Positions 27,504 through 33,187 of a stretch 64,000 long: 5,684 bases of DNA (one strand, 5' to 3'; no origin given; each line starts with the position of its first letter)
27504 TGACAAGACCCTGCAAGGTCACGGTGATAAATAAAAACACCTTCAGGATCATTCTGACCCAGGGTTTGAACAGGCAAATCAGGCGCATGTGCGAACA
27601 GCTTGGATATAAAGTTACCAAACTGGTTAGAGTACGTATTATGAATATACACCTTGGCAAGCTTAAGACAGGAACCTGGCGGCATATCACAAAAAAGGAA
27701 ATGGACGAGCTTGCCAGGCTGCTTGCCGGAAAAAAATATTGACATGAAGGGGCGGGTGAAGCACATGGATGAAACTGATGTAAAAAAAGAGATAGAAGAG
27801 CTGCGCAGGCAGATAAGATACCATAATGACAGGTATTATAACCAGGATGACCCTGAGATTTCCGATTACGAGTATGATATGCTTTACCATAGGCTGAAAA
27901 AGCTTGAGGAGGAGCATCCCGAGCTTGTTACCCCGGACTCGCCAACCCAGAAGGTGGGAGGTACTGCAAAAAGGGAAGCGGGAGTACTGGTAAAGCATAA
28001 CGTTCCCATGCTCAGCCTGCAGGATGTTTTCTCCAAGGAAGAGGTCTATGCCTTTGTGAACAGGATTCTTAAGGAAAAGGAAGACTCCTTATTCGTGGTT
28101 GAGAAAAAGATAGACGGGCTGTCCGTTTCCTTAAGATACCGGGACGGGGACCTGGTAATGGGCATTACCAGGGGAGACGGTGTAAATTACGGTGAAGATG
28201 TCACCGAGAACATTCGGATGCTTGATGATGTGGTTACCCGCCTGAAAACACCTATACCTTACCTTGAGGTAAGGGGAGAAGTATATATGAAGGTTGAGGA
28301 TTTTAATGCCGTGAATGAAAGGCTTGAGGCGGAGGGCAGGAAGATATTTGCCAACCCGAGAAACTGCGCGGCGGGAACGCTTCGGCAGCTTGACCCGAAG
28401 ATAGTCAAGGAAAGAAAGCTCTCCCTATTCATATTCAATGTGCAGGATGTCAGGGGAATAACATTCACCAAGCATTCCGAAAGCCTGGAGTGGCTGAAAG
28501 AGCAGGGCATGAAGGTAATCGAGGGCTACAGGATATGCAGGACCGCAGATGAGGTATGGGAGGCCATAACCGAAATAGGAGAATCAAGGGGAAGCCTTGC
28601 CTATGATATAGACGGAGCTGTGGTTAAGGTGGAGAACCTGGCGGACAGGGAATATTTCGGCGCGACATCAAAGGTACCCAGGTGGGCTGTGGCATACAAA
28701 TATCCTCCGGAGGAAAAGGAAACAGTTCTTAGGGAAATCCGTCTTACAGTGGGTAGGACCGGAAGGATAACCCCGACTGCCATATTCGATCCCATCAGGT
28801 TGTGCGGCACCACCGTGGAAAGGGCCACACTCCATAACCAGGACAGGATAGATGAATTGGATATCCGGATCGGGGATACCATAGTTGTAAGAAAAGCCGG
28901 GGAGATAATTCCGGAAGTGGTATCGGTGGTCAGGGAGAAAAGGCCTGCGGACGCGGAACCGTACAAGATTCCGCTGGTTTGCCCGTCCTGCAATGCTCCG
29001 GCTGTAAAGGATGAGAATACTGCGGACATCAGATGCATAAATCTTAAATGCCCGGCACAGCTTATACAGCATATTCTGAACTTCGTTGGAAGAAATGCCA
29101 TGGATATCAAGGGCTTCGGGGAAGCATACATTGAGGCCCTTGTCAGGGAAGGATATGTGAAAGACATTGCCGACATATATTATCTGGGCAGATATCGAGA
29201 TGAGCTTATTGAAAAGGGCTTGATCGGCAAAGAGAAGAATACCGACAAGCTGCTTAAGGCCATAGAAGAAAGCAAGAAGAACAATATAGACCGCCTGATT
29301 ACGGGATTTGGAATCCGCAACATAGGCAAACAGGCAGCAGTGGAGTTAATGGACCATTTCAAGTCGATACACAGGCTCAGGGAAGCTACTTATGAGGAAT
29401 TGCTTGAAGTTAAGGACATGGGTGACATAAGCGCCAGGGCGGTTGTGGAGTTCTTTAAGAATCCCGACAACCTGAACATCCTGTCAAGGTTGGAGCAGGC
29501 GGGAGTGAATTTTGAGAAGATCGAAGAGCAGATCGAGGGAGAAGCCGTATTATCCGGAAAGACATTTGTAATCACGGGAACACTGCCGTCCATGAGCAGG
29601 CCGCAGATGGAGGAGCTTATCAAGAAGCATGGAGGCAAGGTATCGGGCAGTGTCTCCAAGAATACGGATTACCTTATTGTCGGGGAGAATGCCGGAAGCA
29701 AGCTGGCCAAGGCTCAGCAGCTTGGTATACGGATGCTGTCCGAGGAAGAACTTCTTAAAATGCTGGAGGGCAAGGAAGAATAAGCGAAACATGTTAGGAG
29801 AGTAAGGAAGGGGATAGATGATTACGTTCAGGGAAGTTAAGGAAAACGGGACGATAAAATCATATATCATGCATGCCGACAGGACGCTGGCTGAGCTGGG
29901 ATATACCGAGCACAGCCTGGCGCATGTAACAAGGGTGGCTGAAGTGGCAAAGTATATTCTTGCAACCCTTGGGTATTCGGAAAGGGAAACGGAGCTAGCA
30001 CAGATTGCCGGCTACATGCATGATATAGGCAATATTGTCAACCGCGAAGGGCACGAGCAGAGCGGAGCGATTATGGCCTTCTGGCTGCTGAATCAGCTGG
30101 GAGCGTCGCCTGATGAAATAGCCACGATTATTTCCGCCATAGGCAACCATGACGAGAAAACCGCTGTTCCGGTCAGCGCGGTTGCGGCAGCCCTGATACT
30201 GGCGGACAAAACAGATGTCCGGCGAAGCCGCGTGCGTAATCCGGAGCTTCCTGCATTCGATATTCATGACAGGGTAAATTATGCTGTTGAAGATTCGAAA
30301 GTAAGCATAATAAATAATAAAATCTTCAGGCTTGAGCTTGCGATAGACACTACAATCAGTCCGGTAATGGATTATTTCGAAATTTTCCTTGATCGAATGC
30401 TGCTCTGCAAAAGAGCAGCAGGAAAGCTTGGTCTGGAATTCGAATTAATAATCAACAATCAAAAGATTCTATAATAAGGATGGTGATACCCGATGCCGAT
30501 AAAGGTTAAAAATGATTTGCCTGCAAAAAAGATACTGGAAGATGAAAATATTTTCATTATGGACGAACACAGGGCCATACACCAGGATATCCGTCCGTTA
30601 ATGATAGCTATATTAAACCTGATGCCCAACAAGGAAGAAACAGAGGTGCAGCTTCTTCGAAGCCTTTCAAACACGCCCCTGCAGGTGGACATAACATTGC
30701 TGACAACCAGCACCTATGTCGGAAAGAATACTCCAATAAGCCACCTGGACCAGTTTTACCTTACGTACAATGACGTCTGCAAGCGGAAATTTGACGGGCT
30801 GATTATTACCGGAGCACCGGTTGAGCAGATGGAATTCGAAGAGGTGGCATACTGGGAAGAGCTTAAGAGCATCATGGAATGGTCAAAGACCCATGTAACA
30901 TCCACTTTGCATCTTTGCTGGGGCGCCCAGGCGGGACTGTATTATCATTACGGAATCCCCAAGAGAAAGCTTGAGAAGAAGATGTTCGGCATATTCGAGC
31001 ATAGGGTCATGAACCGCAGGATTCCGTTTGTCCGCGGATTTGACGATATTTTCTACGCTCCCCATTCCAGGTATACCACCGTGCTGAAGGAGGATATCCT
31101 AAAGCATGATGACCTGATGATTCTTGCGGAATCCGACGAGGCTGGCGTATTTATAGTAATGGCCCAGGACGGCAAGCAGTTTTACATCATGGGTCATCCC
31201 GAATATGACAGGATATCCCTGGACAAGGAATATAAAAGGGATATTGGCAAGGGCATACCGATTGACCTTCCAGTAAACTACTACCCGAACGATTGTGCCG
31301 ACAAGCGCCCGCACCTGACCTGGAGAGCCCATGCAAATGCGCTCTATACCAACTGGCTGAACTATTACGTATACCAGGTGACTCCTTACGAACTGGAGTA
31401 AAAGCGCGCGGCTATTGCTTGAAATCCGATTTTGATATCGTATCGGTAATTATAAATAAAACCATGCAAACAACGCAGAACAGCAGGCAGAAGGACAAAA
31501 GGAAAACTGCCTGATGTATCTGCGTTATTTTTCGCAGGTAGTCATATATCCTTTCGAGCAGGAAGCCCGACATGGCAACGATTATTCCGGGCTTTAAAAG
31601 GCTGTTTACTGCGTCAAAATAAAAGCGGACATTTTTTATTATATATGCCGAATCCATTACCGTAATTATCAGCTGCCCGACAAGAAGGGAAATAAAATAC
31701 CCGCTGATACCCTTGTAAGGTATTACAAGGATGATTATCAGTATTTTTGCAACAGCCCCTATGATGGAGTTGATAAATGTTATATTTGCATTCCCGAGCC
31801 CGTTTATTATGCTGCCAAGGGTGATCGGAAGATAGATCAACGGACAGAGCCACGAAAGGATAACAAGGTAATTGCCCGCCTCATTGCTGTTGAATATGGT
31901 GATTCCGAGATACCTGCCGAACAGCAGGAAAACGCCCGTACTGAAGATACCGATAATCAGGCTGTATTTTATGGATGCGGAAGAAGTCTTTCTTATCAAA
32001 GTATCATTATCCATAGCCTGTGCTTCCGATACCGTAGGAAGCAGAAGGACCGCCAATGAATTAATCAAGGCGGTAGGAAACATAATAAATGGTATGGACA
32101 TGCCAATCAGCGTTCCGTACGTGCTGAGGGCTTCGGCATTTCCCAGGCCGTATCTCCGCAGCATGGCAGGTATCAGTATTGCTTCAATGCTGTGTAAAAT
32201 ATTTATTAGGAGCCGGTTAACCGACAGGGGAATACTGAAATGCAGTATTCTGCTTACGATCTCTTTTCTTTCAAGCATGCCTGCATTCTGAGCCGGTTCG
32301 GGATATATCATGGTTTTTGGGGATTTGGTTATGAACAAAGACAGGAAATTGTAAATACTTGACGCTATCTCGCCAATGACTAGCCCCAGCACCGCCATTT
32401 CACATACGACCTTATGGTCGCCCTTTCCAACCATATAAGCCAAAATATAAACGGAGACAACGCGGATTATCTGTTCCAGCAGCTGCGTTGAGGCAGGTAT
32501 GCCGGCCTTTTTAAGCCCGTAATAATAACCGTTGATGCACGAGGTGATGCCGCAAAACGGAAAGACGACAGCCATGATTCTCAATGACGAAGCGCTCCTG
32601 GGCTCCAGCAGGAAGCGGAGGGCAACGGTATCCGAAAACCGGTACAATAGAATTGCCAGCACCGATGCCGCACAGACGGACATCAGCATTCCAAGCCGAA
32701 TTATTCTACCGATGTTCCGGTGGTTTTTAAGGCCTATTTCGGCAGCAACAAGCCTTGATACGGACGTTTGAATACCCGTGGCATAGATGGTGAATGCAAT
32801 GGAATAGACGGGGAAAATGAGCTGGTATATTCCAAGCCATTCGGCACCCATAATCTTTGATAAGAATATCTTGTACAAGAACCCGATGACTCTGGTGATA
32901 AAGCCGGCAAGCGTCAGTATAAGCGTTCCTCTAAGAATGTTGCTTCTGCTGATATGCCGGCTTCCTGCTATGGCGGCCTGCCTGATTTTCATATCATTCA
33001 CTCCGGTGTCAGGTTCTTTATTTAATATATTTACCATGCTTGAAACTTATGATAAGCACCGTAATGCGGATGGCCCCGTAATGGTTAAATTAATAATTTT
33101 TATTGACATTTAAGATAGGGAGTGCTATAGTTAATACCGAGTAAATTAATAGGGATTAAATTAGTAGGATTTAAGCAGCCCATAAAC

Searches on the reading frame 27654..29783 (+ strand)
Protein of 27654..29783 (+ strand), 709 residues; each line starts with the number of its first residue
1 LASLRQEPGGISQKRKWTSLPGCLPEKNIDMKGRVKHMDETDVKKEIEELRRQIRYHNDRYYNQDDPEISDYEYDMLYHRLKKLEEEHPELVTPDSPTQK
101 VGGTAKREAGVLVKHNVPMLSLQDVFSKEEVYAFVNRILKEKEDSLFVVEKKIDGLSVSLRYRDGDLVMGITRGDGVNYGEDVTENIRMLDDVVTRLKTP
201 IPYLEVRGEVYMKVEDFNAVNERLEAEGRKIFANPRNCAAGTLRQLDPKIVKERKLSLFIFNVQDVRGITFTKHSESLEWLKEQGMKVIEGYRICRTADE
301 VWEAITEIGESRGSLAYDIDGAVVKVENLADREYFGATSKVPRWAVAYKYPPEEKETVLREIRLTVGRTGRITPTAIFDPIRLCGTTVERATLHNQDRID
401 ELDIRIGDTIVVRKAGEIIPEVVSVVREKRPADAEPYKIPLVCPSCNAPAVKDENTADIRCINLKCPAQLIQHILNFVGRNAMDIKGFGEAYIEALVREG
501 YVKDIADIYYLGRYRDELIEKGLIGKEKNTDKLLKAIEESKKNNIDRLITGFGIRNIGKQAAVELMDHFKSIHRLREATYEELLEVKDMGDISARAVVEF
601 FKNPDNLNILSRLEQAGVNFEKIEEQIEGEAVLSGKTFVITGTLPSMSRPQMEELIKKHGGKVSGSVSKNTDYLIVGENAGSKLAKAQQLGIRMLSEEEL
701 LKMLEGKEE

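Call 26: search_protein_families(library=pfam, proteins=[window:27654-29783:+], max_evalue=0.00001)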
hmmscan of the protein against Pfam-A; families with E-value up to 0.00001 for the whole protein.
window:27654-29783:+ (709 aa): 9 families
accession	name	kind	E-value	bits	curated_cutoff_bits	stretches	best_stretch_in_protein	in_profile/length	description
PF01653.23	DNA_ligase_aden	-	2.8e-82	276.5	27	1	113-353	7-253/253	NAD-dependent DNA ligase adenylation domain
PF03120.22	DNA_ligase_OB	-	8.1e-34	115.8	32.9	1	356-433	1-78/79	NAD-dependent DNA ligase OB-fold domain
PF00533.33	BRCT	-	4.9e-20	72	21.3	1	632-703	5-77/78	BRCA1 C Terminus (BRCT) domain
PF12826.13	HHH_2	-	1.5e-19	70.3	27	1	547-609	1-63/64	Helix-hairpin-helix motif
PF22745.1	Nlig-Ia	-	2e-09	38.4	27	1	44-95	3-54/92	DNA ligase-like, N-terminal NAD+-binding domain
PF03119.21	DNA_ligase_ZBD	-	7.7e-09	35.7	25.8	1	443-468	2-27/27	NAD-dependent DNA ligase C4 zinc finger domain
PF16589.12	BRCT_2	-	7.1e-08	33.1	27.3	1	632-698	2-68/86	BRCT domain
PF12738.14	PTCB-BRCT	-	4.2e-07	30.3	22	1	645-696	9-60/63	twin BRCT domain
PF14520.12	HHH_5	-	5.6e-06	27.2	27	0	554-602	7-56/57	Helix-hairpin-helix domain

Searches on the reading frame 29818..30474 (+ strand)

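Call 26: search_protein_families(library=pfam, proteins=[window:29818-30474:+], max_evalue=0.00001)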
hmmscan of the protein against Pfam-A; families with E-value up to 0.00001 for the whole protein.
window:29818-30474:+ (218 aa): 1 family
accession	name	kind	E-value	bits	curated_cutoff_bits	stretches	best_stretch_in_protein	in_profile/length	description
PF01966.28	HD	-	1.9e-08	35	22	1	35-133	3-114/116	HD domain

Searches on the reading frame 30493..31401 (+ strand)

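Call 26: search_protein_families(library=pfam, proteins=[window:30493-31401:+], max_evalue=0.00001)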
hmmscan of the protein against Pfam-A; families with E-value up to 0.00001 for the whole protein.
window:30493-31401:+ (302 aa): 1 family
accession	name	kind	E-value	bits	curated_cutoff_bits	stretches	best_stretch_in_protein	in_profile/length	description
PF04204.22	HTS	-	2e-138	460.9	27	1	2-299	1-298/298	Homoserine O-succinyltransferase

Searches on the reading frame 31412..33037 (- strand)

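Call 26: search_protein_families(library=pfam, proteins=[window:31412-33037:-], max_evalue=0.00001)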
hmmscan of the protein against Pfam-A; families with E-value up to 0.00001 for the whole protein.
window:31412-33037:- (541 aa): 2 families
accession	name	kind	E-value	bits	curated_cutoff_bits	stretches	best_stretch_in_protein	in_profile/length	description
PF01943.22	Polysacc_synt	-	7.2e-26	91.7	28.2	1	34-318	1-261/274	Polysaccharide biosynthesis protein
PF01554.23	MatE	-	2.5e-12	47.2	24.9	1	44-198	5-161/161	MatE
